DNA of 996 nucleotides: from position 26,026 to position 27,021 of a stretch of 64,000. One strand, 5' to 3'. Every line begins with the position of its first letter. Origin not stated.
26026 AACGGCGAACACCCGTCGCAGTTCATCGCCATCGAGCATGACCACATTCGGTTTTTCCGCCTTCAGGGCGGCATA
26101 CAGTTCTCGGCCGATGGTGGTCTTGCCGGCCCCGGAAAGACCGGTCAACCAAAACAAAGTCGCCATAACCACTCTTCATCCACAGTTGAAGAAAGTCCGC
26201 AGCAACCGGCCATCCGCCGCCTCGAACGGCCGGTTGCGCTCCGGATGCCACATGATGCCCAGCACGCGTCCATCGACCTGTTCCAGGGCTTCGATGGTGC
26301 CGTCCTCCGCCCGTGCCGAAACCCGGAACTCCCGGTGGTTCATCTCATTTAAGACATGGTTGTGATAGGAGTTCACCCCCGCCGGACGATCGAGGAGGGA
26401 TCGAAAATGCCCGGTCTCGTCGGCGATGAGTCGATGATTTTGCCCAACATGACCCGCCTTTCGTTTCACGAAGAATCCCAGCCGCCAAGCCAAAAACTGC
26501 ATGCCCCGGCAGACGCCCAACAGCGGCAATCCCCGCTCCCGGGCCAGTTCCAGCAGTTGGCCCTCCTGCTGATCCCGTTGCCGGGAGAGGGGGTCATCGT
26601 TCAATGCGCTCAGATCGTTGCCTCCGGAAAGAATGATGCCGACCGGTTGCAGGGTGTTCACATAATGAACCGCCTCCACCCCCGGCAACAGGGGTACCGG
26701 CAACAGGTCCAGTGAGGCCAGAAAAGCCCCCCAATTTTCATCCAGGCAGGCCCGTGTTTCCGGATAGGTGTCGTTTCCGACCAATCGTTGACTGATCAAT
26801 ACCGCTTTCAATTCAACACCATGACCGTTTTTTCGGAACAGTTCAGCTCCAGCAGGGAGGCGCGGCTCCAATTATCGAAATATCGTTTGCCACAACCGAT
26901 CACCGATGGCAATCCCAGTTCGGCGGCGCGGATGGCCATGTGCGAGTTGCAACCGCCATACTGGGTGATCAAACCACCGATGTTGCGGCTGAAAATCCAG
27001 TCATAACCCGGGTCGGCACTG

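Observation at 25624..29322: Strong sigma-54-type promoter drives a dikinase - amidotransferase - APS kinase operon; PAPS supply appears only half-encoded here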

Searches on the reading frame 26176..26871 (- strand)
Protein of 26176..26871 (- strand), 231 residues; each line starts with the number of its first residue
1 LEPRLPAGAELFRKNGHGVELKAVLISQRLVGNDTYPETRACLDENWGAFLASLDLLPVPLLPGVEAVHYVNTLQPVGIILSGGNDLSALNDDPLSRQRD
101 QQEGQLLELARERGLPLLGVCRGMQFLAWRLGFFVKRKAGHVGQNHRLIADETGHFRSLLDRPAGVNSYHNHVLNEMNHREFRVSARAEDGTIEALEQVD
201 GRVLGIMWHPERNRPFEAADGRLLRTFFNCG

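Call 5: search_protein_families(library=pfam, proteins=[window:26176-26871:-], max_evalue=0.01)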
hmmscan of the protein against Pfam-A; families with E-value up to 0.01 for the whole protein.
window:26176-26871:- (231 aa): 3 families
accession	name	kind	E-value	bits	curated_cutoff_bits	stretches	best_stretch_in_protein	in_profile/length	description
PF07722.19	Peptidase_C26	-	1.5e-22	80.9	20.5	1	43-211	25-219/219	Peptidase C26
PF00117.34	GATase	-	3.5e-16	59.9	22.8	1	73-212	40-173/190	Glutamine amidotransferase class-I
PF13507.12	GATase_5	-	1.2e-05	25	27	0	179-212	195-228/260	CobB/CobQ-like glutamine amidotransferase domain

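Call 12: search_protein_families(library=ncbifam, proteins=[window:26176-26871:-], max_evalue=0.001)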
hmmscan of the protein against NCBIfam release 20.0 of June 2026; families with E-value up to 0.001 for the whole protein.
window:26176-26871:- (231 aa): 16 families
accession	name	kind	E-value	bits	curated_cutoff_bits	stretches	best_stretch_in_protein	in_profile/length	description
NF045546.1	GCDPHdlase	equivalog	2.1e-40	138.9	250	1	24-217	3-186/198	gamma-glutamyl-CDP-amidate hydrolase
TIGR00888.1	guaA_Nterm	equivalog_domain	7.5e-15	54.8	172.15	1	64-214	30-169/188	glutamine-hydrolyzing GMP synthase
NF001975.0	PRK00758.1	equivalog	1e-13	51.3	198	1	77-213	44-166/185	GMP synthase subunit A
NF011201.0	PRK14607.1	equivalog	1.9e-10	40.1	670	1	114-229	73-187/534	bifunctional anthranilate synthase component II/anthranilate phosphoribosyltransferase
NF010081.0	PRK13566.1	equivalog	5.7e-10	38.1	645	1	100-212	586-700/729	anthranilate synthase component I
NF000848.1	PRK00074.1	equivalog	6.8e-10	38.1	400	1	69-214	35-172/512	glutamine-hydrolyzing GMP synthase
NF008471.0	PRK11366.1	equivalog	1.2e-08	34.7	266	1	146-224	157-236/254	gamma-glutamyl-gamma-aminobutyrate hydrolase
NF005849.0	PRK07765.1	equivalog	1.4e-08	34.3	308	1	105-211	67-174/219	aminodeoxychorismate/anthranilate synthase component II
NF009475.0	PRK12838.1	equivalog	3.2e-08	32.9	221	1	61-211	196-334/359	carbamoyl phosphate synthase small subunit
TIGR01815.1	TrpE-clade3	equivalog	8.3e-08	30.7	739.15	1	99-212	573-688/717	anthranilate synthase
TIGR01368.1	CPSaseIIsmall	equivalog_domain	4.5e-07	29.1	307.35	1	66-212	207-341/361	glutamine-hydrolyzing carbamoyl-phosphate synthase small subunit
NF005946.0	PRK08007.1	equivalog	8.6e-07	28.7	332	1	114-212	72-171/187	aminodeoxychorismate synthase component 2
TIGR00566.1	trpG_papA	subfamily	6.6e-06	26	121.05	1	115-212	75-176/192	glutamine amidotransferase of anthranilate synthase or aminodeoxychorismate synthase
NF005799.0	PRK07649.1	equivalog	3.3e-05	23.5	327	1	115-213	73-172/195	aminodeoxychorismate/anthranilate synthase component II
NF005271.0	PRK06774.1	equivalog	4.8e-05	22.8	340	1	115-211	73-174/191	aminodeoxychorismate synthase component II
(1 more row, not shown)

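Call 16: search_solved_structures(query=window:26176-26871:-, max_evalue=0.001)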
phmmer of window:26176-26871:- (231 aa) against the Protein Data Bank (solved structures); distinct sequences matched with E-value up to 0.001: 16.
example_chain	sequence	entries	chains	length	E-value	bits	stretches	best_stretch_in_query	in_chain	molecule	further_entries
2ywb_A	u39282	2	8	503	4.7e-09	39.7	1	61-212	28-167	GMP synthase [glutamine-hydrolyzing]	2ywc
3fij_A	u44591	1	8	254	1.8e-08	37.7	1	78-212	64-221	Lin1909 protein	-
6vtv_A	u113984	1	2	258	2.4e-08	37.3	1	145-224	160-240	Gamma-glutamyl-gamma-aminobutyrate hydrolase PuuD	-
1wl8_A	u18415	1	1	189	1.3e-07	34.9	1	60-215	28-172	GMP synthase [glutamine-hydrolyzing] subunit A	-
2d7j_A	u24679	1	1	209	2.5e-07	34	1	60-215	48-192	GMP synthase [glutamine-hydrolyzing] subunit A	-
7d4r_A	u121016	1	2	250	7.5e-07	32.4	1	98-211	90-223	Probable glutamine amidotransferase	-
7d53_A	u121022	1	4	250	7.1e-06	29.3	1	98-211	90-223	Probable glutamine amidotransferase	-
7d50_A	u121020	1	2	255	7.5e-06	29.2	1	98-211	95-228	Probable glutamine amidotransferase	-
7d96_A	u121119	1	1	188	9.6e-05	25.5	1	105-213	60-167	GMP synthase [glutamine-hydrolyzing] subunit A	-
1qdl_B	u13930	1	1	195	0.00014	25.1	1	99-212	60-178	PROTEIN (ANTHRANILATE SYNTHASE (TRPG-SUBUNIT))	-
8rp1_AAA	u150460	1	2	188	0.00033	23.8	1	114-212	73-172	Aminodeoxychorismate synthase component 2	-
8rp0_AAA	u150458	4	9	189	0.00033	23.8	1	114-212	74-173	Aminodeoxychorismate synthase component 2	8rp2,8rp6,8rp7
2lxn_A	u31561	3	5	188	0.00046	23.3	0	105-213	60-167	GMP synthase [glutamine-hydrolyzing] subunit A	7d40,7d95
7yc6_A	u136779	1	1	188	0.00061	22.9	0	105-213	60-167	GMP synthase [glutamine-hydrolyzing] subunit A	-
7d97_A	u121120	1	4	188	0.00072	22.7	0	105-213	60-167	GMP synthase [glutamine-hydrolyzing] subunit A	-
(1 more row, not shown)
